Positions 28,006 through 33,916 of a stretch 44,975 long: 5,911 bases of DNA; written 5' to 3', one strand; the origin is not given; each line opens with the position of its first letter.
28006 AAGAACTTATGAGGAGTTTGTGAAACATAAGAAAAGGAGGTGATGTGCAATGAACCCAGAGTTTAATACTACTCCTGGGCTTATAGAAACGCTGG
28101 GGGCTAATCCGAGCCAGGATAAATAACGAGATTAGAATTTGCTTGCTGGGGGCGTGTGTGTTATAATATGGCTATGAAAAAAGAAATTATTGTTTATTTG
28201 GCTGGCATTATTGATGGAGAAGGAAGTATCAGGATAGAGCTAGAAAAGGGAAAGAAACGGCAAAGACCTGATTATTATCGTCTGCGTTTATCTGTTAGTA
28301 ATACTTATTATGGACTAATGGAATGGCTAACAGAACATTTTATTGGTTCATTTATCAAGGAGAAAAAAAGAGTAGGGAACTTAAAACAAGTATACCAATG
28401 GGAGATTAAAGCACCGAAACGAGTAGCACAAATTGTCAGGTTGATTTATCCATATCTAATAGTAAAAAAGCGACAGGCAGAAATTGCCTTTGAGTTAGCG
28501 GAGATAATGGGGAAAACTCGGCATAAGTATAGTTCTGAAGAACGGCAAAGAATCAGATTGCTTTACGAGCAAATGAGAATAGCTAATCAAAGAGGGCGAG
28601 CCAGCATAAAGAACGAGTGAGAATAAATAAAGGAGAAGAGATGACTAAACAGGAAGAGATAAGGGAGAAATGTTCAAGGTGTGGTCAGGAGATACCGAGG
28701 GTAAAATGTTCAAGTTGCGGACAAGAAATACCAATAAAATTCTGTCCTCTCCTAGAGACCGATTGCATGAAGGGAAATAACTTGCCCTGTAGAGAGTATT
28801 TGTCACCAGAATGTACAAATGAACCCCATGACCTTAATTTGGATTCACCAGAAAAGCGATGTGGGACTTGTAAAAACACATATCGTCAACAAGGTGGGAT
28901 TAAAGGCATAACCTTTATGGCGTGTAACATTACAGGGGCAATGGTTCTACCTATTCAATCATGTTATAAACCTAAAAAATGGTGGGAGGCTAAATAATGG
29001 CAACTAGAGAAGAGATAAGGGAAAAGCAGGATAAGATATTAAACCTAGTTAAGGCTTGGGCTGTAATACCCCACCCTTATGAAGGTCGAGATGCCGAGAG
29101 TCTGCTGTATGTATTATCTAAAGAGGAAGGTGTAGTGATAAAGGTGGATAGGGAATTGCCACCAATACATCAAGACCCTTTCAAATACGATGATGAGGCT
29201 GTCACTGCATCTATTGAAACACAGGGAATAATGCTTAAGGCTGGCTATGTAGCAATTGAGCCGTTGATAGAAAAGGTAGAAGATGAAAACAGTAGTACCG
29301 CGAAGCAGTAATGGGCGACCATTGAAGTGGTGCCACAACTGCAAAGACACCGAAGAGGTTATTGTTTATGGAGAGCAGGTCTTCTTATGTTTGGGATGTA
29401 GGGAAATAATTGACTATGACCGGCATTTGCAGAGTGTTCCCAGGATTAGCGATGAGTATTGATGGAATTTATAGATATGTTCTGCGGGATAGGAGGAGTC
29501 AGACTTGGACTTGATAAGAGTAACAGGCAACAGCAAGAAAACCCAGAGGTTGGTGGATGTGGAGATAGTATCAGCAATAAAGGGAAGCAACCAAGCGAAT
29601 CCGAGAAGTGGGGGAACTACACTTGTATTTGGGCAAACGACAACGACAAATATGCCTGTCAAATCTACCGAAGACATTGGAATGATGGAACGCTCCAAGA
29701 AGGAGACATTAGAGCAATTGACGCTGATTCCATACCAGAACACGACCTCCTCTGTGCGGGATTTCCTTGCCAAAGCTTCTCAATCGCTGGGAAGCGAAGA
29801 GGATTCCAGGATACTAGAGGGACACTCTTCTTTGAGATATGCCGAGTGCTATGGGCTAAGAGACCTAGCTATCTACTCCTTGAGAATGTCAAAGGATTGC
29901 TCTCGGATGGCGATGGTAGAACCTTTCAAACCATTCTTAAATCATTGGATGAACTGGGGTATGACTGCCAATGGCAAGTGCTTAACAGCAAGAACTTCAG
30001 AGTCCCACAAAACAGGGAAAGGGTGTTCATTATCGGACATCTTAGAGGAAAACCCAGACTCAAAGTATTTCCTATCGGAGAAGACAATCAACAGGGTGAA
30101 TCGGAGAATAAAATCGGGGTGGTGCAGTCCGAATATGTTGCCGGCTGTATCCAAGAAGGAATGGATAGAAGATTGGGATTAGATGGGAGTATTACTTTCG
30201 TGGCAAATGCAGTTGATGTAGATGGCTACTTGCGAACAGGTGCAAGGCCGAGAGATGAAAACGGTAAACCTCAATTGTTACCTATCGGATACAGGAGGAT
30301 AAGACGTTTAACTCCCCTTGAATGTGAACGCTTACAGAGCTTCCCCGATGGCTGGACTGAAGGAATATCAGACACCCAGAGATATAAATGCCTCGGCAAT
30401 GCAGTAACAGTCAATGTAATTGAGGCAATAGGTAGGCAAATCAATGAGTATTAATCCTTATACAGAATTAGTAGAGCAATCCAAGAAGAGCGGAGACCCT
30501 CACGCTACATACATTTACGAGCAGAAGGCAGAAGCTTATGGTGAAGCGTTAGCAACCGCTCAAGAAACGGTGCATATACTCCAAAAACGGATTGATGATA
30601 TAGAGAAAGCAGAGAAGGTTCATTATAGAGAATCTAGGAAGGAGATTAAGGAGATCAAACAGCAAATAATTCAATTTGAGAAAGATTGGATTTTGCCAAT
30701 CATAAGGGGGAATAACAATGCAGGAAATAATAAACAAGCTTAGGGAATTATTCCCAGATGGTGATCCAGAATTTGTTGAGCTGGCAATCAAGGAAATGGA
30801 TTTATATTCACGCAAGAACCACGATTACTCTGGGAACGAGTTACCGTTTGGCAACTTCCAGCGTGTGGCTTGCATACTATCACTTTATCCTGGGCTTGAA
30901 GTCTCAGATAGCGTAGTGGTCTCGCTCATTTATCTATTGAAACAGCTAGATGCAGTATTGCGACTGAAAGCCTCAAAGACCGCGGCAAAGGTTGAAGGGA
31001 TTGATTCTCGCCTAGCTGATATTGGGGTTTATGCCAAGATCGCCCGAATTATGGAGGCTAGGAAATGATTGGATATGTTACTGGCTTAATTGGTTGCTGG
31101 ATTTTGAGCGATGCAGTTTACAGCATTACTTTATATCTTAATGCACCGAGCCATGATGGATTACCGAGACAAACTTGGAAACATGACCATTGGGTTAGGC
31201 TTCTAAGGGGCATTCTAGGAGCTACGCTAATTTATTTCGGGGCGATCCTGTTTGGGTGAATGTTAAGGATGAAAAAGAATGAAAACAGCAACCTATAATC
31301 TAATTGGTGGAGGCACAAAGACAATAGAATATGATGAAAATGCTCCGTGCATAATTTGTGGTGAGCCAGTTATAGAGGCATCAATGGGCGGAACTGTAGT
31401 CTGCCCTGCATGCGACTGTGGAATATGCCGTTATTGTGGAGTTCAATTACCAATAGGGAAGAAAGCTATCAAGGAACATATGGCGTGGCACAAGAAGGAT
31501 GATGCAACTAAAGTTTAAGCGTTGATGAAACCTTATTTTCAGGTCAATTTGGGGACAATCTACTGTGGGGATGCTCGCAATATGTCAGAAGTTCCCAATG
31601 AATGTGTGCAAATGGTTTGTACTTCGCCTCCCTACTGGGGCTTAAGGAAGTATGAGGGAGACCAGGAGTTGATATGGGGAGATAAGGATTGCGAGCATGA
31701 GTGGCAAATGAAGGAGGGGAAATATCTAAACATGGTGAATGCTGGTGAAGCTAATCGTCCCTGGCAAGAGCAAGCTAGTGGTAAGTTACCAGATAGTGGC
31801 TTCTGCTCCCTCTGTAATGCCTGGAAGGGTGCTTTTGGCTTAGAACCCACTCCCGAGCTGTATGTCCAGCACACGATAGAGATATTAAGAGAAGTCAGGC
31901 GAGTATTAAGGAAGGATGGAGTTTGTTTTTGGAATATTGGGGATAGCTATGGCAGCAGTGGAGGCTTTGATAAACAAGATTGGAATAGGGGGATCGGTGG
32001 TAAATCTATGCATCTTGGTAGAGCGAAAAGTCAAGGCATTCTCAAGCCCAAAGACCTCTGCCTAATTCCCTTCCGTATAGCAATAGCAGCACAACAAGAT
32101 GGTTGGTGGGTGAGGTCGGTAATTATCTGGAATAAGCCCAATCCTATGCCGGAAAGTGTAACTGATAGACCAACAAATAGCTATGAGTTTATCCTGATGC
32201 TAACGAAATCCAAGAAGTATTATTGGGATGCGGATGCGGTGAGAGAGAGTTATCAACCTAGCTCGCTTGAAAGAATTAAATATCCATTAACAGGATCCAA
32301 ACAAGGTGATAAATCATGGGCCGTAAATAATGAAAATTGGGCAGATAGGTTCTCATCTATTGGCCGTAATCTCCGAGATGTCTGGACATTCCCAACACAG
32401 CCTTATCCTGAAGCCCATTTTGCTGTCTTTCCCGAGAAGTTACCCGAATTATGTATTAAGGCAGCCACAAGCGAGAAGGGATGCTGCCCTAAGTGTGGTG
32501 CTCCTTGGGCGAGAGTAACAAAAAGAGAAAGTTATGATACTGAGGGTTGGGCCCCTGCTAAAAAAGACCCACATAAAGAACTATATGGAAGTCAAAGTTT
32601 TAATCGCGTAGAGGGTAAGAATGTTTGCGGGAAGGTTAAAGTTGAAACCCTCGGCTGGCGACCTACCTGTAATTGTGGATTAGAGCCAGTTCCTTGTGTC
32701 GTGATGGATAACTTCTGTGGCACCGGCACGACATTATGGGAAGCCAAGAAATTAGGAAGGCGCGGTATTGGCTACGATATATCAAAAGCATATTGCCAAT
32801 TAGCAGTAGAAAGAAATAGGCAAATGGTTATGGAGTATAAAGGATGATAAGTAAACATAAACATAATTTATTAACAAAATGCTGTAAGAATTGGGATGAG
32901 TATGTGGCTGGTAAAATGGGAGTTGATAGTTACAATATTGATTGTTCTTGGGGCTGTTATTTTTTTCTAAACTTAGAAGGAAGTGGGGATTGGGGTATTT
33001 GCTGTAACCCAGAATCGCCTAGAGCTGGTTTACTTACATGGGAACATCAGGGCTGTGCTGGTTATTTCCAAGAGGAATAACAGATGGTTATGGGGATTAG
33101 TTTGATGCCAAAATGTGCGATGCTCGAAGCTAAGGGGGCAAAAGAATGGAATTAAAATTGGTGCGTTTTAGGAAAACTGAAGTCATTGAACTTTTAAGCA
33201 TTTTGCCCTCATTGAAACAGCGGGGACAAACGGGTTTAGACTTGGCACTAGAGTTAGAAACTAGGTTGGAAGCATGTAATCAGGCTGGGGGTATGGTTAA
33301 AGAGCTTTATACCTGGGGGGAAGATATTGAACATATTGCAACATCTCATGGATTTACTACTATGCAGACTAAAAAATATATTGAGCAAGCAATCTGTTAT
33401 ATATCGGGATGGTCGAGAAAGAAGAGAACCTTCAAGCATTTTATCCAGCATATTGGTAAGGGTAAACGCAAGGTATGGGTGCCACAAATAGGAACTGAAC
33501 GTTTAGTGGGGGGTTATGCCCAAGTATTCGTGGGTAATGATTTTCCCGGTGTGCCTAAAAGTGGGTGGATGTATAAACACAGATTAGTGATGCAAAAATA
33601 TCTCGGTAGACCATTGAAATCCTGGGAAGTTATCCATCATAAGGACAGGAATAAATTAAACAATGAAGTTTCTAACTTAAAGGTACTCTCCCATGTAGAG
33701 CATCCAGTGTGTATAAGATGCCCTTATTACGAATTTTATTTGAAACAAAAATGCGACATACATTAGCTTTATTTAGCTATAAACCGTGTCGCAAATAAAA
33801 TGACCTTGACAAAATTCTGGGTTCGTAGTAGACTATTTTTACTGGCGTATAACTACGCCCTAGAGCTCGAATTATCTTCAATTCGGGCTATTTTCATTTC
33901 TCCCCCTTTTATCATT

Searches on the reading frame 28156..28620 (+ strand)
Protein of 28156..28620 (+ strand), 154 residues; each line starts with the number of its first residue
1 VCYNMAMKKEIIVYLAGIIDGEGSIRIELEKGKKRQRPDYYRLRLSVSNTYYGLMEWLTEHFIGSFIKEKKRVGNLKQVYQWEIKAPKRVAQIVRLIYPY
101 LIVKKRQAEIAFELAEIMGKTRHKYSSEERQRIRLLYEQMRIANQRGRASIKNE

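Call 43: search_protein_families(library=pfam, proteins=[window:28156-28620:+], max_evalue=0.001)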
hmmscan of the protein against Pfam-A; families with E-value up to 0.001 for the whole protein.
window:28156-28620:+ (154 aa): 1 family
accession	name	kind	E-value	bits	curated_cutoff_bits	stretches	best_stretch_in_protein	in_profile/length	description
PF00961.24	LAGLIDADG_1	-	2.8e-06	28.6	23.1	1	15-107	1-92/102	LAGLIDADG endonuclease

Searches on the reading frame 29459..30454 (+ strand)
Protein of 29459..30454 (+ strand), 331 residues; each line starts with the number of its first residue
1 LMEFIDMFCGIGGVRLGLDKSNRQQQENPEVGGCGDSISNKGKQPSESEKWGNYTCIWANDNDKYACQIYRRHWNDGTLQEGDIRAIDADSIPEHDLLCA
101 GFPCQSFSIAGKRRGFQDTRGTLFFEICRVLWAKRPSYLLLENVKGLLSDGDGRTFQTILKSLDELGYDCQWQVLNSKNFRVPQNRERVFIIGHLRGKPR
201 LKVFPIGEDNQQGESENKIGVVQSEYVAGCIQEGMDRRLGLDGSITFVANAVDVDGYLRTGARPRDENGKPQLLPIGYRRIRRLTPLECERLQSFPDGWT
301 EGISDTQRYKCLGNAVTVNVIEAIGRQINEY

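Call 42: search_protein_families(library=pfam, proteins=[window:29459-30454:+], max_evalue=0.001)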
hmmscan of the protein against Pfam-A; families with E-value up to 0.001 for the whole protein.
window:29459-30454:+ (331 aa): 1 family
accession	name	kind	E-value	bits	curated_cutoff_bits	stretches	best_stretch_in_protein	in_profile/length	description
PF00145.23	DNA_methylase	-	2.6e-84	283.9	22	2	2-214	1-180/324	C-5 cytosine-specific DNA methylase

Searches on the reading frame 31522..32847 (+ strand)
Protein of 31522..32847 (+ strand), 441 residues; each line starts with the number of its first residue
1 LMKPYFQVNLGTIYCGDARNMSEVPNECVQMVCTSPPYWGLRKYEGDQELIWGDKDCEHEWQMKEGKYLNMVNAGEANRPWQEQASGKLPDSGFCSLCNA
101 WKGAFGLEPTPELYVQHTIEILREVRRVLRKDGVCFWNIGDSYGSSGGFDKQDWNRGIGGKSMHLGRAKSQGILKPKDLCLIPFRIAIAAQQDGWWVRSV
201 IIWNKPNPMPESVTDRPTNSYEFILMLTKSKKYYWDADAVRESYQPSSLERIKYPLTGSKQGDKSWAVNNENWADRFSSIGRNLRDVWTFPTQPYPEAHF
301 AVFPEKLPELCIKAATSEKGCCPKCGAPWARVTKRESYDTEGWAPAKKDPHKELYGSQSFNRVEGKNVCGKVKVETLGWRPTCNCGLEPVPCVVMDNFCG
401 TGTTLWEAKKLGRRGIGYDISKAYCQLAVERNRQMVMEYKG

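Call 42: search_protein_families(library=pfam, proteins=[window:31522-32847:+], max_evalue=0.001)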
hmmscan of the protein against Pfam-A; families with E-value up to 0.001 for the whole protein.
window:31522-32847:+ (441 aa): 2 families
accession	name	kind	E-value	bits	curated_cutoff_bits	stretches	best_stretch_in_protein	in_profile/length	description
PF01555.25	N6_N4_Mtase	-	2.5e-45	155.6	26.7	2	29-319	1-182/221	DNA methylase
PF13649.12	Methyltransf_25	-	0.00086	20.4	27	0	394-434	1-43/97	Methyltransferase domain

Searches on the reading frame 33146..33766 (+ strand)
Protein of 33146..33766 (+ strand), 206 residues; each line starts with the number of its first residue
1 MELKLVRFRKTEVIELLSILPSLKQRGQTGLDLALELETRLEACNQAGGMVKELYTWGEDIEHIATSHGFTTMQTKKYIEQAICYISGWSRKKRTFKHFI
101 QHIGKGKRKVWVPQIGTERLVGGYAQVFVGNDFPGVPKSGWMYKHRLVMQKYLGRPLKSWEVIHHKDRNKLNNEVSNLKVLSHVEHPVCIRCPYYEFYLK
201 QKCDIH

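Call 43: search_protein_families(library=pfam, proteins=[window:33146-33766:+], max_evalue=0.001)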
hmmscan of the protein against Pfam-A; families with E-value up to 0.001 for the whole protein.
window:33146-33766:+ (206 aa): 1 family
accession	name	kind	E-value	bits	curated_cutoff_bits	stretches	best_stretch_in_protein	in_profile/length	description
PF13392.12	HNH_3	-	4e-10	39.6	24.8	1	143-186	2-44/46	HNH endonuclease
